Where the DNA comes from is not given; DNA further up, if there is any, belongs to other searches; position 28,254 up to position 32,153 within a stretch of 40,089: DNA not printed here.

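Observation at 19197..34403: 15.2-kb single ORF encoding a 5,068-aa orphan giant protein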

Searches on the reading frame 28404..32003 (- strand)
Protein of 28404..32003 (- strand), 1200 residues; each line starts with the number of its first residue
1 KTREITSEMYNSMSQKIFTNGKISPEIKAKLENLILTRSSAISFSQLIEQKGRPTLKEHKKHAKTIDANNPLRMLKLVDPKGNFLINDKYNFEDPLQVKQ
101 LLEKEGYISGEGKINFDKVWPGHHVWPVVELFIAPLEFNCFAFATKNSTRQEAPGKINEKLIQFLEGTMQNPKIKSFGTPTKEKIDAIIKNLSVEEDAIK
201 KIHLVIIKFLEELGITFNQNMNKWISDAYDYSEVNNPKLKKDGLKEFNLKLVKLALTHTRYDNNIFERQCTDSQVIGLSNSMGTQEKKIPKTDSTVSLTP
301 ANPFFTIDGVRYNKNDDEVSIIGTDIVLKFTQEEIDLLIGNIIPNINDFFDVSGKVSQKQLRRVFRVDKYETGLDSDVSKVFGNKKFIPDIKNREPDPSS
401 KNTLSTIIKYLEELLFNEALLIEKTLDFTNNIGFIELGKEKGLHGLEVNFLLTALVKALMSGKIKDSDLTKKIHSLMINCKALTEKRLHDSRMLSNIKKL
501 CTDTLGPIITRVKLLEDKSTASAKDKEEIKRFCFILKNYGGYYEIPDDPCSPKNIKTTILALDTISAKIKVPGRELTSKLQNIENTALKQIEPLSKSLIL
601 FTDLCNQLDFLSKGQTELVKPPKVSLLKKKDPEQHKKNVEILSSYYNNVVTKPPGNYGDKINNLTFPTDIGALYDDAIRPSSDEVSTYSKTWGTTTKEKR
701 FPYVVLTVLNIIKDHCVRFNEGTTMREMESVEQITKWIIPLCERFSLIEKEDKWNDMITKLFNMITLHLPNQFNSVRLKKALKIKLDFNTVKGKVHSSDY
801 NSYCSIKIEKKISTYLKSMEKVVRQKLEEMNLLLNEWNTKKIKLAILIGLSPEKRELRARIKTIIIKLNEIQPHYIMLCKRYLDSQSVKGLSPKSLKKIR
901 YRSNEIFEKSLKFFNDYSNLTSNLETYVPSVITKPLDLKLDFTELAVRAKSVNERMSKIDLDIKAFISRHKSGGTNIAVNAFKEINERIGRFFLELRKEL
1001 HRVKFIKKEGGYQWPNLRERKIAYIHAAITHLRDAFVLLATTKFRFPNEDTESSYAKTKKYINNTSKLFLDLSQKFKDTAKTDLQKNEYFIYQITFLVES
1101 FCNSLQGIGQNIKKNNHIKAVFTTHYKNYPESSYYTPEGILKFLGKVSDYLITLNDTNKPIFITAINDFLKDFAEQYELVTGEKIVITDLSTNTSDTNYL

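Call 5: search_protein_families(library=pfam, proteins=[window:28704-31703:-], max_evalue=1)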
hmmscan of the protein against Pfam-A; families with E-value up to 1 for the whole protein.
window:28704-31703:- (1000 aa): 1 family
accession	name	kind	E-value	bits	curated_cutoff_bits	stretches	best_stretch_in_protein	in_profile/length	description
PF12998.12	ING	-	0.38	11.8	23.9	1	824-889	2-67/102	Inhibitor of growth proteins N-terminal histone-binding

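Call 8: search_protein_families(library=ncbifam, proteins=[window:28704-31703:-], max_evalue=0.1)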
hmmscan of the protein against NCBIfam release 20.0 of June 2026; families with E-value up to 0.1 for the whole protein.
window:28704-31703:- (1000 aa): 0 families

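Call 20: search_protein_families(library=padloc, proteins=[window:28704-31703:-], max_evalue=0.1)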
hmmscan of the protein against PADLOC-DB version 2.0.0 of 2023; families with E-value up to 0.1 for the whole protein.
window:28704-31703:- (1000 aa): 0 families

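Call 21: search_protein_families(library=phrogs, proteins=[window:28704-31703:-], max_evalue=0.1)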
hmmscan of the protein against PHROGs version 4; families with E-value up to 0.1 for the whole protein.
window:28704-31703:- (1000 aa): 0 families

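Call 47: search_protein_representatives(protein=window:28404-32003:-)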
Query: 1200 residues. Proteins with E-value up to 0.001 (for the whole library): 1; up to 1e-10: 1; up to 1e-30: 1. The best 1 are listed.
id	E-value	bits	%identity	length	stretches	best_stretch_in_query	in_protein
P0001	0.0e+00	2670.2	100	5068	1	1-1200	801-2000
